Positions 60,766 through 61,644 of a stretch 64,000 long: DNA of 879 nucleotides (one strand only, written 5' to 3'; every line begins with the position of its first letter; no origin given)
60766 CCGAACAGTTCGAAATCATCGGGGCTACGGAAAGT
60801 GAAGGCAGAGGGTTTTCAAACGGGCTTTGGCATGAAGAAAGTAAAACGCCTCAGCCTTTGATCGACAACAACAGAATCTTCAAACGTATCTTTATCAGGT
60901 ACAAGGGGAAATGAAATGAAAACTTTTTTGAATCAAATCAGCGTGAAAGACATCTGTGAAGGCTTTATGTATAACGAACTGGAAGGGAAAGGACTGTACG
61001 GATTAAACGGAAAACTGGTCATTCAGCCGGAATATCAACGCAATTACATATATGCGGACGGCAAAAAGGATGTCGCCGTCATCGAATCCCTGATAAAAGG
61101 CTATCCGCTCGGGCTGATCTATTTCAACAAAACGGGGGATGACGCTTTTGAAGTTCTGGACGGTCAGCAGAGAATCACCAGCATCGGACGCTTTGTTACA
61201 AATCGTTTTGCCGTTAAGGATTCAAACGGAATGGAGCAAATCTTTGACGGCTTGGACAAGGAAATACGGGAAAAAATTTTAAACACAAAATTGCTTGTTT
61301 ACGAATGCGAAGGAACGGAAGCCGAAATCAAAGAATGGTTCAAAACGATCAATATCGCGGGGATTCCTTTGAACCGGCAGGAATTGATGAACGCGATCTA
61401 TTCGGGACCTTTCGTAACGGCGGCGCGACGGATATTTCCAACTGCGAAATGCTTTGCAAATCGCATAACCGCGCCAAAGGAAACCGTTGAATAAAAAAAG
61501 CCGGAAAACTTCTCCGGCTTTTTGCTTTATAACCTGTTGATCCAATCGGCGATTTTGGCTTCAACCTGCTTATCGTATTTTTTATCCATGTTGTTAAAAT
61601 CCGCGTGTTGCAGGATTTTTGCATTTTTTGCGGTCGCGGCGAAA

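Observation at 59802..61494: Adenine methyltransferase immediately followed by a DUF262 (DGQQR) protein with a cryptic HNH motif in an alternate frame: candidate unconventional restriction/defence module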

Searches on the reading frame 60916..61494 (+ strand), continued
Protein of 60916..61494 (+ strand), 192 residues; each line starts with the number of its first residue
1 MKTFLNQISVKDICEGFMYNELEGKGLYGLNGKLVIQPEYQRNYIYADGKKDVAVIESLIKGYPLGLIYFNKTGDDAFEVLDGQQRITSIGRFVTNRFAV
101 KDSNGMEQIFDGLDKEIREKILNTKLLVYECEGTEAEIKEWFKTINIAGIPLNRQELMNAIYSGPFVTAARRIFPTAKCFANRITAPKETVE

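Call 85: find_encoding_contigs(protein=window:60916-61494:+, flank=3000, max_places=5)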
Protein window:60916-61494:+ (192 aa): 3 contigs read that carry it; 3 places shown.
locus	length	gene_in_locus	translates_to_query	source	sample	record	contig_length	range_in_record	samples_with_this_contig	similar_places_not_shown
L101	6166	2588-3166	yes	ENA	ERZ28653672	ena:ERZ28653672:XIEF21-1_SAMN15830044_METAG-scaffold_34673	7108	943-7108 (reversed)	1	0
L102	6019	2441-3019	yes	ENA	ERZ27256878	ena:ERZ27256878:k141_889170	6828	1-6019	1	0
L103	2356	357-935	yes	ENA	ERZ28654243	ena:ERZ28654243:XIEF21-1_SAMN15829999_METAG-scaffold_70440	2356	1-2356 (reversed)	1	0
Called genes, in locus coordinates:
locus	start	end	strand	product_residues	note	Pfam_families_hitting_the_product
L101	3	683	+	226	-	?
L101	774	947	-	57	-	-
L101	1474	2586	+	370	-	PF13651:EcoRI_methylase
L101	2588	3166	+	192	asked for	PF03235:GmrSD_N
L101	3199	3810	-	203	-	PF12682:Flavodoxin_4, PF12641:Flavodoxin_3 (faint)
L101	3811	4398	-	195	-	PF00475:IGPD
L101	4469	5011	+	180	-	PF00227:Proteasome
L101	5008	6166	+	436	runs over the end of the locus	PF00493:MCM (faint), PF07728:AAA_5 (faint), PF00004:AAA (weak), PF07724:AAA_2, PF00004:AAA (weak)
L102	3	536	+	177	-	?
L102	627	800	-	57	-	-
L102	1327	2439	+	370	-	PF13651:EcoRI_methylase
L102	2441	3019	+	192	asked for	PF03235:GmrSD_N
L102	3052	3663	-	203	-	PF03358:FMN_red (weak), PF12682:Flavodoxin_4, PF12641:Flavodoxin_3 (faint), PF12724:Flavodoxin_5 (faint)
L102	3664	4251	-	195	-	PF00475:IGPD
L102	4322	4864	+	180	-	PF00227:Proteasome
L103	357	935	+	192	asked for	PF03235:GmrSD_N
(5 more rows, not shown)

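Call 94: predict_structure(alignment_id=A7)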
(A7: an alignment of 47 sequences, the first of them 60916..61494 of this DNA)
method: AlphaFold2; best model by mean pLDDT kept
length: 192 residues; sequences in the alignment: 47
mean_pLDDT: 72.6   pTM: 0.64
mean pLDDT of the five models: 72.6, 70.5, 70.4, 70.1, 67.6
residues with pLDDT >= 90: 22; 70-90: 98; 50-70: 46; < 50: 26
segments of 3 or more residues with pLDDT < 50: 147-152, 177-192
pLDDT, mean of each block of 10 residues (from residue 1): 81 84 64 76 58 84 79 87 83 88 86 94 89 78 54 51 57 54 40 37
secondary structure, 60 per line:
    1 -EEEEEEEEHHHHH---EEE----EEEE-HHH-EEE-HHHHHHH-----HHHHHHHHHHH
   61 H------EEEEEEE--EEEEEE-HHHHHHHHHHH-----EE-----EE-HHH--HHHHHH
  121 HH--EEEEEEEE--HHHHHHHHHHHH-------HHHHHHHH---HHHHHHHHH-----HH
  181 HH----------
elements in order: E2-9 H10-14 E18-20 E25-28 E34-36 H38-44 H50-61 E68-74 E77-82 H84-94 H115-122 E125-132 H135-146 H154-161 H165-173 H179-182

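Call 96: predict_structure(alignment_id=A8)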
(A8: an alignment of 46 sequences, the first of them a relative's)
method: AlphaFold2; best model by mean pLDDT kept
length: 335 residues; sequences in the alignment: 46
mean_pLDDT: 72.8   pTM: 0.60
mean pLDDT of the five models: 72.8, 70.0, 68.3, 66.6, 64.8
residues with pLDDT >= 90: 46; 70-90: 168; 50-70: 71; < 50: 50
segments of 3 or more residues with pLDDT < 50: 43-50, 298-335
pLDDT, mean of each block of 10 residues (from residue 1): 88 90 72 79 44 81 82 86 84 90 89 94 92 75 60 58 74 75 77 64 87 85 90 88 74 78 72 67 56 49 38 38 45 40
secondary structure, 60 per line:
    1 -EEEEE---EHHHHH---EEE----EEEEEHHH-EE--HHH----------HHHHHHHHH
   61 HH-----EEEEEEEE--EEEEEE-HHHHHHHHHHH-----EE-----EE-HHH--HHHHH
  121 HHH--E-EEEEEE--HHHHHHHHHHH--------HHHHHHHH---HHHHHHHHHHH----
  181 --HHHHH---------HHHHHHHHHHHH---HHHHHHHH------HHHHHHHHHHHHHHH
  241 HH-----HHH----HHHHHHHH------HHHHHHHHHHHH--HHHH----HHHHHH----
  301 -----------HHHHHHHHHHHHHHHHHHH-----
elements in order: E2-6 H11-15 E19-21 E26-30 H52-62 E68-75 E78-83 H85-95 H116-123 E128-133 H136-146 H155-162 H166-176 H183-187 H197-208 H212-219 H226-242 H255-262 H269-280 H283-286 H291-296 H312-330

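Call 97: fold_search(model_id=the predicted structure, library=pdb)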
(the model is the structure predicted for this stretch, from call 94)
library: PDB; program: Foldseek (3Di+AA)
matches with E <= 10: 179; with E <= 0.001: 0
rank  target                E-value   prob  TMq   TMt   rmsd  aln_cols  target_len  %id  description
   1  6sdk_B                2.1e-02  0.91  0.34  0.33  13.3       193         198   11  Crystal structure of bacterial ParB dimer bound to CDP (released 2019-10-23)
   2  6ryk_B                2.4e-02  0.98  0.36  0.49   9.7       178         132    9  Crystal structure of the ParB-like protein PadC (released 2020-01-22)
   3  7p9k_A                2.4e-02  0.92  0.34  0.12  13.9       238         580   15  BrxU, GmrSD-family Type IV restriction enzyme (released 2021-12-08)
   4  6sdk_A                4.1e-02  0.84  0.34  0.33  13.2       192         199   11  Crystal structure of bacterial ParB dimer bound to CDP (released 2019-10-23)
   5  6ryk_A                4.9e-02  0.95  0.36  0.48   9.7       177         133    9  Crystal structure of the ParB-like protein PadC (released 2020-01-22)
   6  7ng0                  5.2e-02  0.89  0.34  0.33  13.4       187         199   11  Crystal structure of N- and C-terminally truncated Geobacillus thermoleovorans nucleoid occlusion protein Noc (released 2021-02-17)
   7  7p9m_B                7.1e-02  0.82  0.41  0.16  10.9       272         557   14  BrxU, GmrSD-family Type IV restriction enzyme (released 2021-12-08)
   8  7nfu_A                9.7e-02  0.77  0.33  0.29  10.2       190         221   12  Crystal structure of C-terminally truncated Geobacillus thermoleovorans nucleoid occlusion protein Noc (released 2021-02-17)
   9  5k5d_C                1.0e-01  0.75  0.33  0.27  13.9       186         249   11  Structure of the C2221 form of Pnob8-like ParB-N domain (released 2016-06-15)
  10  7bnr_A                1.5e-01  0.90  0.36  0.36   4.9       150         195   10  Crystal structure of a ParB Q52A mutant from Myxococcus xanthus bound to CTPyS (released 2021-09-08)
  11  7ol9_B                1.6e-01  0.63  0.33  0.32  12.9       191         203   10  Crystal structure of C-terminally truncated Bacillus subtilis nucleoid occlusion protein (Noc) complexed to the Noc-bi (released 2022-03-09)
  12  5k5a                  1.6e-01  0.60  0.33  0.25  11.1       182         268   12  Structure of the pNOB8-like ParB N-domain (released 2016-06-15)
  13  7p9m_A                1.6e-01  0.57  0.42  0.17  12.3       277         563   13  BrxU, GmrSD-family Type IV restriction enzyme (released 2021-12-08)
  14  7bm8_A                1.9e-01  0.72  0.36  0.38   9.5       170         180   10  Crystal structure of the C-terminally truncated chromosome-partitioning protein ParB from Caulobacter crescentus compl (released 2021-04-28)
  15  7nfu_B                1.9e-01  0.66  0.34  0.31   9.8       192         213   11  Crystal structure of C-terminally truncated Geobacillus thermoleovorans nucleoid occlusion protein Noc (released 2021-02-17)
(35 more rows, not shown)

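Call 99: fold_search(model_id=the predicted structure, library=pdb)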
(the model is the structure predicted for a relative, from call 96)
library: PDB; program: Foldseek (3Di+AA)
matches with E <= 10: 113; with E <= 0.001: 0
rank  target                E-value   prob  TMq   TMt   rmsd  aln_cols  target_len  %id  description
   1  7p9k_A                5.4e-03  0.90  0.26  0.16  18.2       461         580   13  BrxU, GmrSD-family Type IV restriction enzyme (released 2021-12-08)
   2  6sdk_B                1.1e-02  0.85  0.20  0.31  16.2       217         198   13  Crystal structure of bacterial ParB dimer bound to CDP (released 2019-10-23)
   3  7ol9_B                1.5e-02  0.75  0.20  0.30  15.5       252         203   13  Crystal structure of C-terminally truncated Bacillus subtilis nucleoid occlusion protein (Noc) complexed to the Noc-bi (released 2022-03-09)
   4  5k5d_B                2.1e-02  0.44  0.20  0.24  13.1       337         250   11  Structure of the C2221 form of Pnob8-like ParB-N domain (released 2016-06-15)
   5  7bnk_B                2.7e-02  0.72  0.18  0.29  15.7       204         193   16  Crystal structure of ParB from Myxococcus xanthus bound to CDP and Monothiophosphate (released 2021-09-08)
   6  6sdk_A                3.5e-02  0.66  0.22  0.34  17.4       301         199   10  Crystal structure of bacterial ParB dimer bound to CDP (released 2019-10-23)
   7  7bnk_A                3.5e-02  0.57  0.17  0.28  15.2       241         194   13  Crystal structure of ParB from Myxococcus xanthus bound to CDP and Monothiophosphate (released 2021-09-08)
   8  7ng0                  4.3e-02  0.35  0.15  0.24  16.4       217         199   13  Crystal structure of N- and C-terminally truncated Geobacillus thermoleovorans nucleoid occlusion protein Noc (released 2021-02-17)
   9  7bm8_A                4.8e-02  0.72  0.20  0.34  15.6       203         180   11  Crystal structure of the C-terminally truncated chromosome-partitioning protein ParB from Caulobacter crescentus compl (released 2021-04-28)
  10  7ol9_A                6.3e-02  0.38  0.18  0.27  16.7       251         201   13  Crystal structure of C-terminally truncated Bacillus subtilis nucleoid occlusion protein (Noc) complexed to the Noc-bi (released 2022-03-09)
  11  7bnr_A                7.8e-02  0.51  0.18  0.28  15.9       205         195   15  Crystal structure of a ParB Q52A mutant from Myxococcus xanthus bound to CTPyS (released 2021-09-08)
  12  7bnr_B                8.7e-02  0.41  0.18  0.27  15.2       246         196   13  Crystal structure of a ParB Q52A mutant from Myxococcus xanthus bound to CTPyS (released 2021-09-08)
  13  7nfu_B                8.7e-02  0.38  0.20  0.28  13.0       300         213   11  Crystal structure of C-terminally truncated Geobacillus thermoleovorans nucleoid occlusion protein Noc (released 2021-02-17)
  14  7nfu_A                9.6e-02  0.33  0.17  0.25  13.2       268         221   11  Crystal structure of C-terminally truncated Geobacillus thermoleovorans nucleoid occlusion protein Noc (released 2021-02-17)
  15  6ryk_A                1.5e-01  0.63  0.19  0.42  16.4       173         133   14  Crystal structure of the ParB-like protein PadC (released 2020-01-22)
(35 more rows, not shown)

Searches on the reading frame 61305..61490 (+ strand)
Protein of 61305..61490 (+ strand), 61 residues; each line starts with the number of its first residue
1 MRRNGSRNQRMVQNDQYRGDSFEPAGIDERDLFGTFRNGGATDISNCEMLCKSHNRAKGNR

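Call 3: search_protein_families(library=pfam, proteins=[window:61305-61490:+], max_evalue=1)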
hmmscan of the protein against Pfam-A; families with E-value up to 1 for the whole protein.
window:61305-61490:+ (61 aa): 1 family
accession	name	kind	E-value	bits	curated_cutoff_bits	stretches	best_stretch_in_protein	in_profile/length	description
PF01844.29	HNH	-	0.0001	22.8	21.4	1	38-61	24-47/47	HNH endonuclease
